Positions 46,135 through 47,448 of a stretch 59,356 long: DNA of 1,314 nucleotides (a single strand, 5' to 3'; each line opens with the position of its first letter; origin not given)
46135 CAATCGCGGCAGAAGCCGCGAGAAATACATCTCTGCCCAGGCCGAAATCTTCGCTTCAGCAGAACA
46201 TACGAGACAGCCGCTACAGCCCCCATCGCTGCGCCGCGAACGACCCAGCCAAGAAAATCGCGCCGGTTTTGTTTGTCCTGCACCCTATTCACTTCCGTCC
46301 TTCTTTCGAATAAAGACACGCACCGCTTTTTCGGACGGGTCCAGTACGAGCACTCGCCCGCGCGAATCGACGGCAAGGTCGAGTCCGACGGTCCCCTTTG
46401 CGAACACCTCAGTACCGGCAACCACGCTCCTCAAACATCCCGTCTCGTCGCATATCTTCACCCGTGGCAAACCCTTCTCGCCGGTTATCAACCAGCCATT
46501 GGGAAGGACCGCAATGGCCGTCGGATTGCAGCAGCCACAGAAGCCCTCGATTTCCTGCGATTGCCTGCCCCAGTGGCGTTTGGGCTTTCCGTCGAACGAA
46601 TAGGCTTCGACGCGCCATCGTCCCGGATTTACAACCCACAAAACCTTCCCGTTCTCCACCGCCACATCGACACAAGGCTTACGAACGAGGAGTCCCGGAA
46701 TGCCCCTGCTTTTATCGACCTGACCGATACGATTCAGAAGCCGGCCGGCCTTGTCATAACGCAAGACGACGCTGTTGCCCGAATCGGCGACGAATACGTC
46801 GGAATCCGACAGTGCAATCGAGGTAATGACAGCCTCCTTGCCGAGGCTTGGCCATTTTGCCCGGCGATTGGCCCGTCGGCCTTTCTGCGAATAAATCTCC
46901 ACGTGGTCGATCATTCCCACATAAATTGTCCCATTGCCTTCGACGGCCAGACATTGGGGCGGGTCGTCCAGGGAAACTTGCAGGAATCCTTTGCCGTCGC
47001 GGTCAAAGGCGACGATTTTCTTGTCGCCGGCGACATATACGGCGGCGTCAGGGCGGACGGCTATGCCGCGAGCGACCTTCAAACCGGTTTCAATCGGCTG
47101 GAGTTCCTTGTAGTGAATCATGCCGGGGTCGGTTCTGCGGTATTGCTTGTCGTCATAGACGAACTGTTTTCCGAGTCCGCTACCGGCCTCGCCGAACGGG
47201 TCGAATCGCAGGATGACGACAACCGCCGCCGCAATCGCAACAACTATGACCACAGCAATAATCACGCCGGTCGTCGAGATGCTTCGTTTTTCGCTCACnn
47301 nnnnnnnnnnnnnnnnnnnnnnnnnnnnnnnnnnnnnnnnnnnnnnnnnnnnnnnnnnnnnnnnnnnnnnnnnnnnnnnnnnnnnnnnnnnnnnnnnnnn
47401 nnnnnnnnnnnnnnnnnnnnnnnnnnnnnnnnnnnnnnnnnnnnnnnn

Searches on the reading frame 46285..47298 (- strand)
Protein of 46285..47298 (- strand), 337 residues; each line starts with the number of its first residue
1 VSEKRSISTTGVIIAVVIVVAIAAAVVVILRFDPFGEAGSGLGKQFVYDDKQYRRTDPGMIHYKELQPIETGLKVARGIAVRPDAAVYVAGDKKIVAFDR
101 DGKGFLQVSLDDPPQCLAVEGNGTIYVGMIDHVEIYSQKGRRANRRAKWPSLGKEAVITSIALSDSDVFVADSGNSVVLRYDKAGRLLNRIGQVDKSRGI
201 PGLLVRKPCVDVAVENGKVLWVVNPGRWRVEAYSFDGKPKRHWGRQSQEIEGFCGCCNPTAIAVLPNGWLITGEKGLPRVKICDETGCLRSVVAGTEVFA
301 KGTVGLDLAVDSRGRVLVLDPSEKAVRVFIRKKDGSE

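Call 4: search_protein_families(library=pfam, proteins=[window:46285-47298:-], max_evalue=0.01)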
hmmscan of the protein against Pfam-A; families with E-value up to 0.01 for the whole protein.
window:46285-47298:- (337 aa): 1 family
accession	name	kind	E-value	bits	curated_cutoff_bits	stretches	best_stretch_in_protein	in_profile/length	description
PF01436.27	NHL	-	0.00019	21.7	20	0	307-323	6-21/28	NHL repeat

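Call 11: search_protein_families(library=ncbifam, proteins=[window:46285-47298:-], max_evalue=0.01)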
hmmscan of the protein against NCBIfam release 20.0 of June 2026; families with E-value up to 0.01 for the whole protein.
window:46285-47298:- (337 aa): 3 families
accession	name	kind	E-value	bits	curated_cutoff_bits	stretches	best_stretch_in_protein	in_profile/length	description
NF033206.1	ScyE_fam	subfamily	9.6e-06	25.3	80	0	259-324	208-274/333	ScyD/ScyE family protein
NF035926.1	scyF_NHL_VPEP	equivalog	0.00064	19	350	1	121-330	66-274/376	scytonemin biosynthesis PEP-CTERM protein ScyF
NF053768.1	CIS12_fam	equivalog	0.0019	17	860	0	64-129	119-185/715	CIS12 family contractile injection system protein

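Call 13: find_encoding_contigs(protein=window:46285-47298:-, flank=10000, max_places=6)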
Protein window:46285-47298:- (337 aa): no gene with exactly this product is on record in the collection.

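Call 14: find_homologous_proteins(query=window:46285-47298:-, max_evalue=0.00001)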
Query window:46285-47298:- (337 aa): 1503 proteins with E <= 0.00001 among 8000 candidates; the best 120 are listed.
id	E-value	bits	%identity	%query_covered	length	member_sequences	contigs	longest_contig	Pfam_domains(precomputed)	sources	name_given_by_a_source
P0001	4.1e-215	731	100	97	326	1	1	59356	-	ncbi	-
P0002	4.6e-193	659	87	99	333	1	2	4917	PF01436.28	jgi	jgi:hypothetical protein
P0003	2.9e-179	613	81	99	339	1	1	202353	-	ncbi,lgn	-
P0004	6.3e-144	497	68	99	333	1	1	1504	PF01436.28,PF08450.19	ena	-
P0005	4.4e-143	495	67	97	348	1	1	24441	PF01436.28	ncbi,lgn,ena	-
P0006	9.2e-136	470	64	99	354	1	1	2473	PF01436.28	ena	-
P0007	2.4e-135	469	65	99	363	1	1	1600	PF01436.28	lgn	-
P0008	8.1e-135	467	64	99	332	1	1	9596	PF01436.28,PF08450.19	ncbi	-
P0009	2.3e-128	446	61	99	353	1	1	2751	PF01436.28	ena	-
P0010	5.0e-122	425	58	99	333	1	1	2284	PF01436.28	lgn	-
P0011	5.5e-120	419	58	99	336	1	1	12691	PF01436.28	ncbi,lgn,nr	ncbi:MAG: hypothetical protein SVV80_06425 [Planctomycetota bacterium]|nr:hypothetical protein [Plan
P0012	3.8e-106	373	54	96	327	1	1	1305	PF01436.28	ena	-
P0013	1.6e-105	371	54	90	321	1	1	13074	PF01436.28,PF08450.19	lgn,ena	-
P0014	2.6e-105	370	54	90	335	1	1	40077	PF01436.28,PF25021.2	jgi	-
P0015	4.2e-101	357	53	96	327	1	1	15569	-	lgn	-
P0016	1.2e-100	355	51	99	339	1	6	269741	PF01436.28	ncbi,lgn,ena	-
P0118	1.8e-82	295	48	91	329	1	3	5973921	PF01436.28,PF08450.19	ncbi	-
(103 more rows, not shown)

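Call 15: find_encoding_contigs(protein=P0118, flank=10000, max_places=2)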
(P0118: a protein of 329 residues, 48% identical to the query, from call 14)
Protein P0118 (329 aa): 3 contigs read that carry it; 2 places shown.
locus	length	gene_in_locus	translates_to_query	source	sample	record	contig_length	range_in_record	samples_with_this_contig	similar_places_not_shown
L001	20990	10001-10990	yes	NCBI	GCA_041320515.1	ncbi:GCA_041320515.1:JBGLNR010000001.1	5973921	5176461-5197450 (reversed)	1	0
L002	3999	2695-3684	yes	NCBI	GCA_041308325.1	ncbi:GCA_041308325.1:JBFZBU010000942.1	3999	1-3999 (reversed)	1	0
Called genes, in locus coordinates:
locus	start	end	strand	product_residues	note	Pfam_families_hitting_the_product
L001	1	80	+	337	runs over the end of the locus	PF01120:Alpha_L_fucos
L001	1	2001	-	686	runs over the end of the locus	PF01602:Adaptin_N (faint), PF02985:HEAT (faint), PF13646:HEAT_2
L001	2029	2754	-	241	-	PF19051:GFO_IDH_MocA_C2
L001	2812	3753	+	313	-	-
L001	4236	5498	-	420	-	PF00078:RVT_1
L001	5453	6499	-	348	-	PF02074:Peptidase_M32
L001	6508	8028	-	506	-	PF06283:ThuA, PF06439:3keto-disac_hyd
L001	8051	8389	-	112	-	PF00595:PDZ, PF13180:PDZ_2, PF17820:PDZ_6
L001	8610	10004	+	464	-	PF13360:PQQ_2 (weak), PF13570:Beta-prop_ACSF4 (weak), PF01011:PQQ (faint), PF13360:PQQ_2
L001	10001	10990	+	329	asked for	PF08450:SGL (faint), PF01436:NHL (faint)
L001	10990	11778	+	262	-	PF11721:Malectin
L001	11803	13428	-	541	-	PF16158:N_BRCA1_IG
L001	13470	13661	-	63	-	-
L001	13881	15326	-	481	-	PF13646:HEAT_2 (weak)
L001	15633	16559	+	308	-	PF01555:N6_N4_Mtase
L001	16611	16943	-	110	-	-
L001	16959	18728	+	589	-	PF12951:PATR, PF13385:Laminin_G_3, PF12951:PATR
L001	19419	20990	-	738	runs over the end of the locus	PF02018:CBM_4_9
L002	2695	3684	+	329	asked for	PF08450:SGL (faint), PF01436:NHL (faint)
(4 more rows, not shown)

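Call 16: find_encoding_contigs(protein=P0016, flank=10000, max_places=2)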
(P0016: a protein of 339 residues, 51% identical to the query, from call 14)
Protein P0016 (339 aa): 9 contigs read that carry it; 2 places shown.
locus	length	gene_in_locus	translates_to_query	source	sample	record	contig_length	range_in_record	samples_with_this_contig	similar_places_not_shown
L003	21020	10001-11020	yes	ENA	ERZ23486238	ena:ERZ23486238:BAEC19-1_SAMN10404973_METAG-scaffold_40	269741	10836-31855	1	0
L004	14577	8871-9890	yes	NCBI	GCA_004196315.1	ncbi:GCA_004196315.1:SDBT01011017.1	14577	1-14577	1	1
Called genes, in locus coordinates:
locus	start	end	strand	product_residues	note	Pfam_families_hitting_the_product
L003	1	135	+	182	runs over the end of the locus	-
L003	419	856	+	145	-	-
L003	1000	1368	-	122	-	PF01927:Mut7-C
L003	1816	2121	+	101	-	PF02627:CMD (weak)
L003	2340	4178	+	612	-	PF00111:Fer2, PF17650:RACo_linker, PF17651:Raco_middle, PF14574:RACo_C_ter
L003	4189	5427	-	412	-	PF01011:PQQ (faint), PF23727:Beta-prop_FAM234A_B (faint), PF13360:PQQ_2, PF13570:Beta-prop_ACSF4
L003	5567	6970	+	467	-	PF01011:PQQ (faint), PF13360:PQQ_2, PF13570:Beta-prop_ACSF4 (weak)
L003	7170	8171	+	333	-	PF01208:URO-D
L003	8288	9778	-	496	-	-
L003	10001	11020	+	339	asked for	PF01436:NHL (faint)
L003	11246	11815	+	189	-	PF12838:Fer4_7 (faint), PF00037:Fer4 (faint), PF12837:Fer4_6 (faint), PF14697:Fer4_21 (faint)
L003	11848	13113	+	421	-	PF25160:LdpA_Fe-S-bd (faint), PF12801:Fer4_5, PF12837:Fer4_6 (faint), PF13183:Fer4_8 (faint), PF13187:Fer4_9 (faint), PF12801:Fer4_5, PF12838:Fer4_7 (weak), PF00037:Fer4 (weak), +2 more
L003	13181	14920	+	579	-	PF13360:PQQ_2, PF13570:Beta-prop_ACSF4 (weak)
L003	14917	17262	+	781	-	PF01257:2Fe-2S_thioredx, PF01512:Complex1_51K, PF10589:NADH_4Fe-4S, PF12838:Fer4_7, PF13187:Fer4_9, PF13237:Fer4_10, PF14697:Fer4_21, PF00037:Fer4, +1 more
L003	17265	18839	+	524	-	PF13510:Fer2_4, PF14691:Fer4_20, PF01266:DAO (faint), PF07992:Pyr_redox_2 (faint), PF13450:NAD_binding_8 (weak)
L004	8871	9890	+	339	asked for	PF01436:NHL (faint)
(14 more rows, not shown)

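Call 17: find_encoding_contigs(protein=P0003, flank=10000, max_places=1)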
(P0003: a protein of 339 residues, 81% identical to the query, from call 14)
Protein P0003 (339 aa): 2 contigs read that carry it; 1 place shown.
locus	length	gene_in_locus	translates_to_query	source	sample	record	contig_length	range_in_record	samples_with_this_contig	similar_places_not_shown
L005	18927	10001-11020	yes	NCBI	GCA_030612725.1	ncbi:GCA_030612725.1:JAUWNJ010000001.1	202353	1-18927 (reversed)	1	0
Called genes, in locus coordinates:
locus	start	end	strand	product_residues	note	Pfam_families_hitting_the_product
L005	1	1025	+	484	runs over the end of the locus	PF01011:PQQ (faint), PF13360:PQQ_2, PF13570:Beta-prop_ACSF4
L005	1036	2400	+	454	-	PF01011:PQQ (faint), PF13570:Beta-prop_ACSF4 (faint), PF13360:PQQ_2 (weak)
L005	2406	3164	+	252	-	PF07963:N_methyl (weak)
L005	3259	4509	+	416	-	PF13360:PQQ_2, PF13570:Beta-prop_ACSF4, PF25292:Beta-prop_CGLA (faint), PF01011:PQQ (weak), PF13570:Beta-prop_ACSF4, PF13360:PQQ_2 (weak), PF13570:Beta-prop_ACSF4, PF13360:PQQ_2, +1 more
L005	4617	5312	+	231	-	PF00005:ABC_tran, PF02463:SMC_N (faint), PF13304:AAA_21 (faint)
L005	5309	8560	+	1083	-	PF12704:MacB_PCD, PF02687:FtsX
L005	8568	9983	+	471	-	PF13360:PQQ_2, PF13570:Beta-prop_ACSF4 (weak)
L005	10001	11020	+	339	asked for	-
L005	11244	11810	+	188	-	PF12838:Fer4_7 (faint), PF13187:Fer4_9 (faint), PF00037:Fer4 (weak), PF12797:Fer4_2 (faint), PF12837:Fer4_6 (faint), PF13237:Fer4_10 (faint), PF14697:Fer4_21 (faint)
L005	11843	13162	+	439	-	PF25160:LdpA_Fe-S-bd (faint), PF12837:Fer4_6 (faint), PF13484:Fer4_16 (faint), PF14697:Fer4_21 (faint), PF12801:Fer4_5, PF12801:Fer4_5, PF12838:Fer4_7 (weak), PF00037:Fer4 (weak), +3 more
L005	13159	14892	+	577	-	PF13360:PQQ_2, PF01011:PQQ (faint), PF13360:PQQ_2, PF13570:Beta-prop_ACSF4, PF13360:PQQ_2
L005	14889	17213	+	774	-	PF01257:2Fe-2S_thioredx, PF01512:Complex1_51K, PF10589:NADH_4Fe-4S, PF12838:Fer4_7, PF13187:Fer4_9, PF13237:Fer4_10, PF14697:Fer4_21, PF00037:Fer4, +5 more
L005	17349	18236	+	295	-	-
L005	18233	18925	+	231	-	?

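Call 22: find_related_loci(query=A1, collection=genome_contigs, flank=10000)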
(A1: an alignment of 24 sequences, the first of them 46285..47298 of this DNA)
Query A1 (337 aa) in genome_contigs; peptide patterns used: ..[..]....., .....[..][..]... (x = any residue, [..] = any of these).
600 stretches matched a pattern (row limit reached: there are more); 587 encode a relative of the query (tblastn E <= 1e-3); the best 80 are kept; 80 distinct loci.
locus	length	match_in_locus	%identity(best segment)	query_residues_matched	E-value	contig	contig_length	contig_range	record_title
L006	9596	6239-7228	64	1-334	1e-132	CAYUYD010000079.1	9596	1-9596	MAG TPA_asm: uncultured Planctomycetaceae bacterium isolate SRP256446_co1_86 genome assembly, contig: NODE_3909_length_9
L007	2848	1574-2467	52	31-331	2e-101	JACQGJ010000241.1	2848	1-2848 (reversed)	MAG: Armatimonadetes bacterium isolate NC_groundwater_1070_Ag_S2p5_59_96 S_2p5_S6_coassembly_k141_1771837, whole genome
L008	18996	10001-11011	49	7-333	1e-99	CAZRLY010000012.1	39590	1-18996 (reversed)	MAG TPA_asm: uncultured bacterium isolate binchicken_co97_140 genome assembly, contig: NODE_3957_length_39590_cov_6.8822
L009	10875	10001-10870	51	40-332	3e-95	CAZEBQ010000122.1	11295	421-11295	MAG TPA_asm: uncultured Anaerolineales bacterium isolate binchicken_co211_250 genome assembly, contig: NODE_4025_length_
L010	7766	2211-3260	47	1-333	2e-93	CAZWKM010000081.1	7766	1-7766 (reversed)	MAG TPA_asm: uncultured Pirellulales bacterium isolate SRP068000_co2_152 genome assembly, contig: NODE_12136_length_7766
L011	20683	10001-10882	52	37-333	2e-91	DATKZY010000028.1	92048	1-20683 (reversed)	MAG TPA_asm: Planctomycetota bacterium isolate SMAG_U14257 k141_998336, whole genome shotgun sequence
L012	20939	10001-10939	47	40-333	2e-91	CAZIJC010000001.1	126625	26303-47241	MAG TPA_asm: uncultured Anaerolineales bacterium isolate SRP068000_co4_80 genome assembly, contig: NODE_29_length_126625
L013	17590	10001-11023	44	1-332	5e-90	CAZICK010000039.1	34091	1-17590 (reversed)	MAG TPA_asm: uncultured Pirellulales bacterium isolate binchicken_co234_319 genome assembly, contig: NODE_485_length_340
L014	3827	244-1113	50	34-332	2e-89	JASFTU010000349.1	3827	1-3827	MAG: Candidatus Brocadiaceae bacterium isolate D1103U20metaG_sub_Bin_331 D1103U20metaG_FD_scaffold_5759_c1, whole genome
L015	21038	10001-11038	44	1-335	6e-89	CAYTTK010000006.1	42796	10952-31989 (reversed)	MAG TPA_asm: uncultured Pirellulales bacterium isolate SRP068000_co1_555 genome assembly, contig: NODE_816_length_42796_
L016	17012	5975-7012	44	1-335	8e-89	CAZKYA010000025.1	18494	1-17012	MAG TPA_asm: uncultured Pirellulales bacterium isolate binchicken_co33_469 genome assembly, contig: NODE_3223_length_184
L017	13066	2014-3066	43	1-335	1e-88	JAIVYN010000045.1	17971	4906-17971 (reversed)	MAG: Candidatus Aegiribacteria sp. isolate SFP3_RS_05_5 NODE_662_length_17971_cov_5.739576, whole genome shotgun sequenc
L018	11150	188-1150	48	13-332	3e-88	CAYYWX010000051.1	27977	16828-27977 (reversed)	MAG TPA_asm: uncultured Verrucomicrobiota bacterium isolate SRP062349_co5_140 genome assembly, contig: NODE_454_length_2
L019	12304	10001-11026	45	8-335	3e-88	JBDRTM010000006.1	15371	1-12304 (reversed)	MAG: Planctomycetota bacterium isolate MEGAHIT-group-3.76 k141_493, whole genome shotgun sequence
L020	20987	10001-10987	46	20-334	3e-88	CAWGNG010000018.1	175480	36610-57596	MAG: uncultured Planctomycetaceae bacterium isolate MFD01112.bin.1.69 genome assembly, contig: contig_2614, whole genome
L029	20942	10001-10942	49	31-334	5e-87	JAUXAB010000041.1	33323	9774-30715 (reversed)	MAG: Phycisphaerae bacterium isolate CSMAG_2751 CSMAG_2751_k141_504799_length_33323_cov_32.9576, whole genome shotgun se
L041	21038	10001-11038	45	1-335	9e-85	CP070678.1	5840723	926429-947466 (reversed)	MAG: Phycisphaerales bacterium isolate bin7 chromosome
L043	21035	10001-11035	44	1-333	7e-85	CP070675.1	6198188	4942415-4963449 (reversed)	MAG: Phycisphaerales bacterium isolate bin71 chromosome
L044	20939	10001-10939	47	32-333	1e-84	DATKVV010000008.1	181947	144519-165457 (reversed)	MAG TPA_asm: Sedimentisphaerales bacterium isolate SMAG_U14143 k141_3364844, whole genome shotgun sequence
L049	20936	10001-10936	45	22-333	9e-84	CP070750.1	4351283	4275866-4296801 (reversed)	MAG: Candidatus Aminicenantes bacterium isolate bin34 chromosome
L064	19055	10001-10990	42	13-335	1e-81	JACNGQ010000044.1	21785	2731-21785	MAG: Planctomycetota bacterium isolate NIOZ-UU13 NIOZ-UU_NODE_2891_length_21785_cov_9.88633, whole genome shotgun sequen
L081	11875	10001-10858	45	44-333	1e-79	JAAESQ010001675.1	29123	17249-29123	MAG: bacterium isolate Ust_16 UstG_CONTIG5349849, whole genome shotgun sequence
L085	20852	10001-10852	44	46-332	2e-79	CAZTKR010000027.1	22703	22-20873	MAG TPA_asm: uncultured bacterium isolate binchicken_co334_18 genome assembly, contig: NODE_3787_length_22703_cov_5.6867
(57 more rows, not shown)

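Call 32: predict_structure(alignment_id=A1)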
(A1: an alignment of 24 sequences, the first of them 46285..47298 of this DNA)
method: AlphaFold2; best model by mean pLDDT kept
length: 337 residues; sequences in the alignment: 24
mean_pLDDT: 85.9   pTM: 0.80
mean pLDDT of the five models: 85.9, 85.6, 84.5, 83.5, 82.7
residues with pLDDT >= 90: 198; 70-90: 85; 50-70: 35; < 50: 19
segments of 3 or more residues with pLDDT < 50: 1-4, 36-39, 41-47, 335-337
pLDDT, mean of each block of 10 residues (from residue 1): 54 83 76 50 51 78 96 97 96 97 96 97 96 93 92 96 97 95 96 81 79 92 88 91 71 69 94 86 88 91 91 96 96 64
secondary structure, 60 per line:
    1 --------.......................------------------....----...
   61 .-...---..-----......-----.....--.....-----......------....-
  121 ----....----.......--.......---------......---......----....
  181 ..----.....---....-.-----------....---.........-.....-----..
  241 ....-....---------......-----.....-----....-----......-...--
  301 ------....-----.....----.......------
elements in order: H9-31 H50-53 E63-65 E76-81 E87-91 E94-98 E104-109 E116-119 E125-128 E133-139 E142-148 E158-163 E167-172 E177-182 E187-191 E212-215 E219-224 E229-233 E239-244 H246-249 E259-264 E270-274 E280-283 E289-294 E307-310 E316-320 E325-331
